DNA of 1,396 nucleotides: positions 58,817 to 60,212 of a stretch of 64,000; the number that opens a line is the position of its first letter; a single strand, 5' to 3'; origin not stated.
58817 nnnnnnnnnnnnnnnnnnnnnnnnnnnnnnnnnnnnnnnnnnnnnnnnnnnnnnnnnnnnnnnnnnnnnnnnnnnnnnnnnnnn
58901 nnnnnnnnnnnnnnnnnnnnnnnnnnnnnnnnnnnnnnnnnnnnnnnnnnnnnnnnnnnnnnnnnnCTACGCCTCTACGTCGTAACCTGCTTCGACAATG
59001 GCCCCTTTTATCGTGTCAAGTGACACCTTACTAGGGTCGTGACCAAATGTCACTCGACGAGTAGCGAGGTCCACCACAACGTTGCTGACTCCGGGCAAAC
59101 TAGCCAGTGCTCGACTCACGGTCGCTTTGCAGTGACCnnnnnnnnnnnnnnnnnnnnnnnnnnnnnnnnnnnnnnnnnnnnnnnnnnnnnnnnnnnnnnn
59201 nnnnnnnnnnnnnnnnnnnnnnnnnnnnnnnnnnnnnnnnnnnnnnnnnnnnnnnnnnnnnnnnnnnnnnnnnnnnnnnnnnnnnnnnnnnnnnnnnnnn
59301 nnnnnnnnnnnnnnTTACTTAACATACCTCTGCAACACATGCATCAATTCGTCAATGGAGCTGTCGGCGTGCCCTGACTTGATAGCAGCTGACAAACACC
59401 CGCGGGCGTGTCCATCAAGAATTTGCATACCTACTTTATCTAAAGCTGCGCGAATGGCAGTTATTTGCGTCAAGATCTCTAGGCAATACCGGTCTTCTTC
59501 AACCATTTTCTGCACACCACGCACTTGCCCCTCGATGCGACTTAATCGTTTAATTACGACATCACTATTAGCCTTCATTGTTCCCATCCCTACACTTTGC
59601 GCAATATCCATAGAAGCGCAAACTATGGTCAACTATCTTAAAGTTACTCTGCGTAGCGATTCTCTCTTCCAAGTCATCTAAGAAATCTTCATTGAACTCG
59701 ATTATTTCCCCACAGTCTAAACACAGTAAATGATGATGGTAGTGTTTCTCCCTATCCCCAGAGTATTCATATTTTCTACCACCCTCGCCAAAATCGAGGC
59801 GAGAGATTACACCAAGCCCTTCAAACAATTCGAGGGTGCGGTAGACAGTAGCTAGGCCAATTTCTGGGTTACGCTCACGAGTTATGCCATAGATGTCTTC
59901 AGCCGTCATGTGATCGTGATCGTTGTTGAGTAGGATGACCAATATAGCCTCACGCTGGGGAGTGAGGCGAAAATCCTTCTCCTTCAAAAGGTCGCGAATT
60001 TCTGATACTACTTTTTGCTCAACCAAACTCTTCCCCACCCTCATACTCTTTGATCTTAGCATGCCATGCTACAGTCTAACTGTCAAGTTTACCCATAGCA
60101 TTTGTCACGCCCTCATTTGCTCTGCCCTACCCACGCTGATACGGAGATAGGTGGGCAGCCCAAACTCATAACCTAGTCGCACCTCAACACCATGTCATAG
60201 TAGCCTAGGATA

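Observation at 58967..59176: Unannotated CopZ-like HMA-domain protein whose metal-binding CxxC has become UxxC (candidate selenoprotein), downstream of csoR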

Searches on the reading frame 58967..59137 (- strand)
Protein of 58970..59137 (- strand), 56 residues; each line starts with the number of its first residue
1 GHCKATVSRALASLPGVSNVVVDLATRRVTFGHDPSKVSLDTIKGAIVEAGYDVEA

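Call 16: find_encoding_contigs(protein=window:58967-59119:-, flank=3000)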
Protein window:58967-59119:- (50 aa): no gene with exactly this product is on record in the collection.

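Call 67: search_protein_representatives(protein=window:58970-59137:-)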
Query: 56 residues. Proteins with E-value up to 0.001 (for the whole library): 1590; up to 1e-10: 85; up to 1e-30: 0. The best 150 are listed.
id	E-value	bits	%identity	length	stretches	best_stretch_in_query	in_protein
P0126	4.7e-25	101.3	37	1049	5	3-54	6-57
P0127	9.3e-21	87.9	35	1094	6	2-54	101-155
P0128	2.7e-20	86.4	36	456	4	3-53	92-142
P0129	4.2e-17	76.5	42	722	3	2-54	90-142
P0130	5.0e-17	76.3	34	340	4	1-54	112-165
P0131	7.7e-17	75.7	28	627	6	3-53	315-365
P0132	8.1e-17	75.7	34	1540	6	2-55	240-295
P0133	1.7e-16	74.6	43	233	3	2-55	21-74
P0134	1.8e-16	74.6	28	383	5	3-54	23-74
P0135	4.4e-16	73.4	44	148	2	2-53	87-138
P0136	6.1e-16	72.9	32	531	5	3-54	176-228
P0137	1.3e-15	71.9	45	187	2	3-54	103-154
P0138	4.5e-15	70.2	42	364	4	1-56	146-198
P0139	5.5e-15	70.0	45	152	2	2-54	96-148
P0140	7.3e-15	69.6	43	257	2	1-55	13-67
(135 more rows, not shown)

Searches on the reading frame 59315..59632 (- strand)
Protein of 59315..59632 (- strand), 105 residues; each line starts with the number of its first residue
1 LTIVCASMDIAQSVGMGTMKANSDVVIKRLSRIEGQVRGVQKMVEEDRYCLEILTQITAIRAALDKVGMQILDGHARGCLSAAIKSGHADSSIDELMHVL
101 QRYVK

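Call 8: search_protein_families(library=pfam, proteins=[window:59315-59632:-])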
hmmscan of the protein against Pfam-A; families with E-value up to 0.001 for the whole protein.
window:59315-59632:- (105 aa): 1 family
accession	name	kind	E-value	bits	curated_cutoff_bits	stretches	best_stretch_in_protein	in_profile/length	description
PF02583.22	Trns_repr_metal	-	3.5e-30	104.7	22.8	1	25-102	4-78/78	Metal-sensitive transcriptional repressor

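Call 9: search_protein_families(library=ncbifam, proteins=[window:59315-59632:-])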
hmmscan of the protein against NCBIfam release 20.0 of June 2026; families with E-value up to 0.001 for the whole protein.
window:59315-59632:- (105 aa): 3 families
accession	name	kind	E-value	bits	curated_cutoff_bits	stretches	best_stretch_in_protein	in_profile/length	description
NF052430.1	repress_RicR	exception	7.7e-23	80.9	175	1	21-92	6-79/93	copper-sensing transcriptional repressor RicR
NF008464.0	PRK11352.1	equivalog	9.1e-12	45.2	133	1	24-105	9-91/91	formaldehyde-responsive transcriptional repressor FrmR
NF011613.0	PRK15039.1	equivalog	1.4e-11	44.9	138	1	27-105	12-90/90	Ni(II)/Co(II)-binding transcriptional repressor RcnR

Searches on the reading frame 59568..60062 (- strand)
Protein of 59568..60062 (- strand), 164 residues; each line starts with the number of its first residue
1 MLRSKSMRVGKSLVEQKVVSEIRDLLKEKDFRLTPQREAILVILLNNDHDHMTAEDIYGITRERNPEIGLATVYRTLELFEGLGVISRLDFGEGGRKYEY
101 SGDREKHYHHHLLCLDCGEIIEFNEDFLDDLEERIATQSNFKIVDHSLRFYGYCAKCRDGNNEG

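Call 8: search_protein_families(library=pfam, proteins=[window:59568-60062:-])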
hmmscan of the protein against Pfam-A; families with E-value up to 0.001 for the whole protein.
window:59568-60062:- (164 aa): 1 family
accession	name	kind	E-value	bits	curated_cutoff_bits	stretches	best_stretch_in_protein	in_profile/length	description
PF01475.25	FUR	-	7.1e-39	133.1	23.1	1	29-151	2-121/121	Ferric uptake regulator family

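Call 9: search_protein_families(library=ncbifam, proteins=[window:59568-60062:-])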
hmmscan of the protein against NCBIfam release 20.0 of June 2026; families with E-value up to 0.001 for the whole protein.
window:59568-60062:- (164 aa): 10 families
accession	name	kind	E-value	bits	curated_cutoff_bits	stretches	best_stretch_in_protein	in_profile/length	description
NF051892.1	TransRegFurBacil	equivalog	2.7e-50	170.3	220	1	19-162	5-148/149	ferric iron uptake transcriptional regulator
NF006999.0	PRK09462.1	equivalog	4.2e-33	114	146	1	25-158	7-139/148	ferric iron uptake transcriptional regulator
NF052545.1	TransRegPerRClab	equivalog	1.3e-29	102.9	180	1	20-159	2-136/138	transcriptional regulator PerR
NF051891.1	TransRegFurHelico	equivalog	3.6e-27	95.1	200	1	18-159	10-147/148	ferric iron uptake transcriptional regulator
NF047406.1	TransRegPerRTherm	equivalog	1.8e-18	67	200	1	32-159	5-127/130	manganese-dependent transcriptional regulator PerR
NF008646.0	PRK11639.1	equivalog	5.4e-14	52.3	167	1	14-159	5-148/171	zinc uptake transcriptional repressor Zur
NF045678.1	TransRegIrrA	equivalog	4.2e-13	49.4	150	1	17-126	4-109/138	iron response transcriptional regulator IrrA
NF047462.1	FUR_perox_PerRA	exception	2.2e-12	47.7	200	1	23-137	9-116/142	peroxide-responsive transcriptional repressor PerRA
NF045677.1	FeRespRegIrr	equivalog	4.7e-12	46.1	170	1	24-123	2-97/127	Fur family transcriptional regulator Irr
NF047461.1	FUR_perox_PerRB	exception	8.9e-07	28.9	250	1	19-135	14-125/143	peroxide-responsive transcriptional repressor PerRB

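Call 21: find_encoding_contigs(protein=window:59568-60062:-, flank=3000, max_places=6)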
Protein window:59568-60062:- (164 aa): 2 contigs read that carry it; 2 places shown.
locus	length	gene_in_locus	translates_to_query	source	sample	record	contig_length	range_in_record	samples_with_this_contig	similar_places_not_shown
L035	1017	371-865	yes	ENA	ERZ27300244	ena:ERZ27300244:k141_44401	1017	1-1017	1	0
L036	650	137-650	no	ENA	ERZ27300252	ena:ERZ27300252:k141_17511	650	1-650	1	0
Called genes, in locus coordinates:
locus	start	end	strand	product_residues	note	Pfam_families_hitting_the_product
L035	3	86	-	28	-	?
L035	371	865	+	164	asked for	PF01475:FUR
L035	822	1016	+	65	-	?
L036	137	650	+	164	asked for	PF01475:FUR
